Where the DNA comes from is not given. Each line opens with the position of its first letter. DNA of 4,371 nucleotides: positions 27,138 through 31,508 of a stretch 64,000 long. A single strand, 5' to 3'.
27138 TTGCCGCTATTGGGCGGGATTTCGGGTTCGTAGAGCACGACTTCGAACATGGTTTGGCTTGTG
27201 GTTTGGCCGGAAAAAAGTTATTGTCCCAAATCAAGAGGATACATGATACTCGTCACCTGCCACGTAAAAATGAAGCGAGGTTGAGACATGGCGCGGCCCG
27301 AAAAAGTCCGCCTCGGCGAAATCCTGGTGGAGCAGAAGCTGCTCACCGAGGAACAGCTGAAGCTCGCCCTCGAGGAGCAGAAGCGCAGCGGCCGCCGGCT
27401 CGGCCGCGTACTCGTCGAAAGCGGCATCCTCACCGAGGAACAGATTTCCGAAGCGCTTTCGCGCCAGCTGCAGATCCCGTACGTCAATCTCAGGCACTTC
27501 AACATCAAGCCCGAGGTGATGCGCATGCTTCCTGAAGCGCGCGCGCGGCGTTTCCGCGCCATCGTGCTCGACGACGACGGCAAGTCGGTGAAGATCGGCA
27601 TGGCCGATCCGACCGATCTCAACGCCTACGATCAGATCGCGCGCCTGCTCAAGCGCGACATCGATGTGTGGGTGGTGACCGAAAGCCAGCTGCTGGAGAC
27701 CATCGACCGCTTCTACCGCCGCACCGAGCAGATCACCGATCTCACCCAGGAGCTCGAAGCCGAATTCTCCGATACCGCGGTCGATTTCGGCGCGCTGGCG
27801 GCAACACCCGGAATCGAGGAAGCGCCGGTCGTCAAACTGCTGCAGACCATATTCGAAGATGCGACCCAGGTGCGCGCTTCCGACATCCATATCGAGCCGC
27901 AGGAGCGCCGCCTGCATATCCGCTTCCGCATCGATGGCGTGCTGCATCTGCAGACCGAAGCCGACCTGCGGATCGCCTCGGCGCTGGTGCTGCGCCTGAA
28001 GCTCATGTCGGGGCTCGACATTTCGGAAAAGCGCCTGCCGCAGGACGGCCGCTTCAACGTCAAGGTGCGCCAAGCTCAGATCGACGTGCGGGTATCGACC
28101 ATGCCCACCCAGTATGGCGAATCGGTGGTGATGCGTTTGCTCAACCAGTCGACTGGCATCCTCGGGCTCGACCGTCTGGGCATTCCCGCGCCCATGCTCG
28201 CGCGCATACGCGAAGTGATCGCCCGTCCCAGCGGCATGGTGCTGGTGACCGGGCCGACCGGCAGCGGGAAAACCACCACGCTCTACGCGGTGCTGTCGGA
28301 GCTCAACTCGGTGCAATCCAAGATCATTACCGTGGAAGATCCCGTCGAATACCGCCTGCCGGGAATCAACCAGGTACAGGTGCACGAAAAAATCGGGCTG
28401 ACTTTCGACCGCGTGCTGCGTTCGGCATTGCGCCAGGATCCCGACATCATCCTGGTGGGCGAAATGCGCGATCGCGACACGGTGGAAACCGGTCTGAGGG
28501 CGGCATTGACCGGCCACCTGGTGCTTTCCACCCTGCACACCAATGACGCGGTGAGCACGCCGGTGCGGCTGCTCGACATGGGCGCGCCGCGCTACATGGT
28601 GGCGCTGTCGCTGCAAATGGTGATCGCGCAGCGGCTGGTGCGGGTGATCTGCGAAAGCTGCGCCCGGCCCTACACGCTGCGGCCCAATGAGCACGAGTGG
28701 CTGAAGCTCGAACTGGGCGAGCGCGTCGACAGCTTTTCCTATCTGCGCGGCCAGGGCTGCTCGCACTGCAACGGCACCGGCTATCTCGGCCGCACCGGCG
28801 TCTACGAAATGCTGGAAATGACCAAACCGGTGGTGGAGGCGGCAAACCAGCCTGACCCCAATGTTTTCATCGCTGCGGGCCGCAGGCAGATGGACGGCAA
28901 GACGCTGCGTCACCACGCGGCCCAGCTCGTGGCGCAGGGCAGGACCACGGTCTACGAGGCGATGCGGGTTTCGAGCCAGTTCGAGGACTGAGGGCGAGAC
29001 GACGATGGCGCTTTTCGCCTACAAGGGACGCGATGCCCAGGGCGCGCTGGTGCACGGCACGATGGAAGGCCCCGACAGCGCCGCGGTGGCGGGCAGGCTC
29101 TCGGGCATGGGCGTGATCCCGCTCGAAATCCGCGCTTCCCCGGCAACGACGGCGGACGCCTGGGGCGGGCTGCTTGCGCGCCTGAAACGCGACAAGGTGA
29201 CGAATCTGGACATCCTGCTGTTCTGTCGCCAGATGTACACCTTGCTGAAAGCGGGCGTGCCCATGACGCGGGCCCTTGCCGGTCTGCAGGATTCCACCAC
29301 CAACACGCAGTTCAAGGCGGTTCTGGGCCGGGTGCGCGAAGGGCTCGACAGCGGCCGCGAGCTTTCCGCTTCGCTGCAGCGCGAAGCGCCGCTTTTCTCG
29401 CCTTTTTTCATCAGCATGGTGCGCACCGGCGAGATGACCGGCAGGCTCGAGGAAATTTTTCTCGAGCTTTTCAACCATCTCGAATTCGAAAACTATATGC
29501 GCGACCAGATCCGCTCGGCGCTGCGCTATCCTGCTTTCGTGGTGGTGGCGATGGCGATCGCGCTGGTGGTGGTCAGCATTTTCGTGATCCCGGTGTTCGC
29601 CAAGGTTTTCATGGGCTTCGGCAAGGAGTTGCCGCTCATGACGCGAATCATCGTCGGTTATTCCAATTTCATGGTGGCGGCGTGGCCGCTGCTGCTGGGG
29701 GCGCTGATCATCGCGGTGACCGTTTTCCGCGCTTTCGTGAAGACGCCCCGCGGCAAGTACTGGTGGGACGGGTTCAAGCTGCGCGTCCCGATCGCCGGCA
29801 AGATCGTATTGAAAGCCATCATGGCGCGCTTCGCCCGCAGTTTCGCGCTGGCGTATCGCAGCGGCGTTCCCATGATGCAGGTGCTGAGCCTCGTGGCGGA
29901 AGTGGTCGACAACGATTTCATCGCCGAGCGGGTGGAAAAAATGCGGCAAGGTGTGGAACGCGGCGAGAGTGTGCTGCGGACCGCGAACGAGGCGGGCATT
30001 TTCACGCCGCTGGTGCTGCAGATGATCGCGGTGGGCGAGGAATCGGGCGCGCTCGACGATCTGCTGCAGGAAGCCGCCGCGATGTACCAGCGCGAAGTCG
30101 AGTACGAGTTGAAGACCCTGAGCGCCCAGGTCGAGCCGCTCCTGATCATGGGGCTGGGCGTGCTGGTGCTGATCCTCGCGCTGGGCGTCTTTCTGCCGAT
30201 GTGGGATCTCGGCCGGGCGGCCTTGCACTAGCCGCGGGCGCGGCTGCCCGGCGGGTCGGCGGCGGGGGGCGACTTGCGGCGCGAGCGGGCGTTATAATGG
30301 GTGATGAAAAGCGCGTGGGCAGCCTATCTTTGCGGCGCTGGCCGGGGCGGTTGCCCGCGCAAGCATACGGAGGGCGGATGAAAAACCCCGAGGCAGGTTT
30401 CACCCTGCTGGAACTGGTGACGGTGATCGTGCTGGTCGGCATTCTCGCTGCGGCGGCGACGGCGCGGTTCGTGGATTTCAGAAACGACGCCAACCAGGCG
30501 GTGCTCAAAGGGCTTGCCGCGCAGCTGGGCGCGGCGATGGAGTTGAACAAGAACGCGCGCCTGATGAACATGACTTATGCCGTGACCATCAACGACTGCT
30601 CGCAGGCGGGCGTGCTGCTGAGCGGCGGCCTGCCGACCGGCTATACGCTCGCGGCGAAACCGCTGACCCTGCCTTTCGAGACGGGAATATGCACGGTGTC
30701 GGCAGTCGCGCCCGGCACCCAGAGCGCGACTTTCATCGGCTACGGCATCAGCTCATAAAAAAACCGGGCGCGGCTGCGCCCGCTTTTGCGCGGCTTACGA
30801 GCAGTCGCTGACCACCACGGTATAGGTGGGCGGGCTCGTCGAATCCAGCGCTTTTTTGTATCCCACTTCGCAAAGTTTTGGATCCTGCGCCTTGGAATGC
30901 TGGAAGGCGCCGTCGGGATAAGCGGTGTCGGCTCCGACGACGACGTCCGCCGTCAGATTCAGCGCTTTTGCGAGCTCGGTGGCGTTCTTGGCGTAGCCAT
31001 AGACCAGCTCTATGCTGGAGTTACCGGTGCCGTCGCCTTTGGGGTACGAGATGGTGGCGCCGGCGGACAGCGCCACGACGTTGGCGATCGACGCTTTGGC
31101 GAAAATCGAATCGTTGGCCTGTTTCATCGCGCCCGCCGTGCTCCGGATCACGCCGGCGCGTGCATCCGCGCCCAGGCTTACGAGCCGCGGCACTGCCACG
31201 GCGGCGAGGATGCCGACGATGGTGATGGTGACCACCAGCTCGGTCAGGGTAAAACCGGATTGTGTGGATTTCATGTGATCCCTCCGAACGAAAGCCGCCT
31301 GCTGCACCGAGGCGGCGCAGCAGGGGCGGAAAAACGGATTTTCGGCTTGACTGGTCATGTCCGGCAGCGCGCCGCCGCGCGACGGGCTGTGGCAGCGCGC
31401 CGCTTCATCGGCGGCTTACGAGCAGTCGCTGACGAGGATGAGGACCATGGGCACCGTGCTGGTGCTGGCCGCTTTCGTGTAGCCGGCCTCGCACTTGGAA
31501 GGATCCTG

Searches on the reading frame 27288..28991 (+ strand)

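Call 57: search_protein_families(library=pfam, max_evalue=0.000001, proteins=[window:27288-28991:+])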
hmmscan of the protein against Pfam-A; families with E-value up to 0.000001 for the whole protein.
window:27288-28991:+ (567 aa): 2 families
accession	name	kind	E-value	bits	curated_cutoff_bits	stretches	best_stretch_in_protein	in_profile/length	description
PF00437.27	T2SSE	-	5e-131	437.2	24.9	1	177-560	4-370/370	Type II/IV secretion system protein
PF05157.20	MshEN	-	7.8e-20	71.1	23.1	1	61-147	1-88/90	MshEN domain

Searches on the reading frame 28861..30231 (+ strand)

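Call 58: search_protein_families(library=pfam, max_evalue=0.000001, proteins=[window:28861-30231:+])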
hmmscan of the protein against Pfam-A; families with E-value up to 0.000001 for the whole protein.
window:28861-30231:+ (456 aa): 1 family
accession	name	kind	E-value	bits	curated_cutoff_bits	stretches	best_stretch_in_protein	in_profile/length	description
PF00482.28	T2SSF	-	1.4e-53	180.6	25.2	2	121-244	1-125/125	Type II secretion system (T2SS), protein F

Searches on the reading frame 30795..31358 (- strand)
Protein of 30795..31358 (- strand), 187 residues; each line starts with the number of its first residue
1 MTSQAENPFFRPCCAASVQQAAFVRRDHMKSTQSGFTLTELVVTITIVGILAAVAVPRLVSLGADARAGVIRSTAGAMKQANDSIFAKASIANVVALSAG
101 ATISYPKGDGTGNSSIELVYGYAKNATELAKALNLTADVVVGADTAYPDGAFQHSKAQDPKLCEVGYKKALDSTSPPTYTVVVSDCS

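Call 58: search_protein_families(library=pfam, max_evalue=0.000001, proteins=[window:30795-31358:-])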
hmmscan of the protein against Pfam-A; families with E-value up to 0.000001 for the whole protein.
window:30795-31358:- (187 aa): 1 family
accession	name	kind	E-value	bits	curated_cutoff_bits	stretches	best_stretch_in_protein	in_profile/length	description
PF07963.17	N_methyl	-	1.8e-07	30.9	21.2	1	31-55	2-26/27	Prokaryotic N-terminal methylation motif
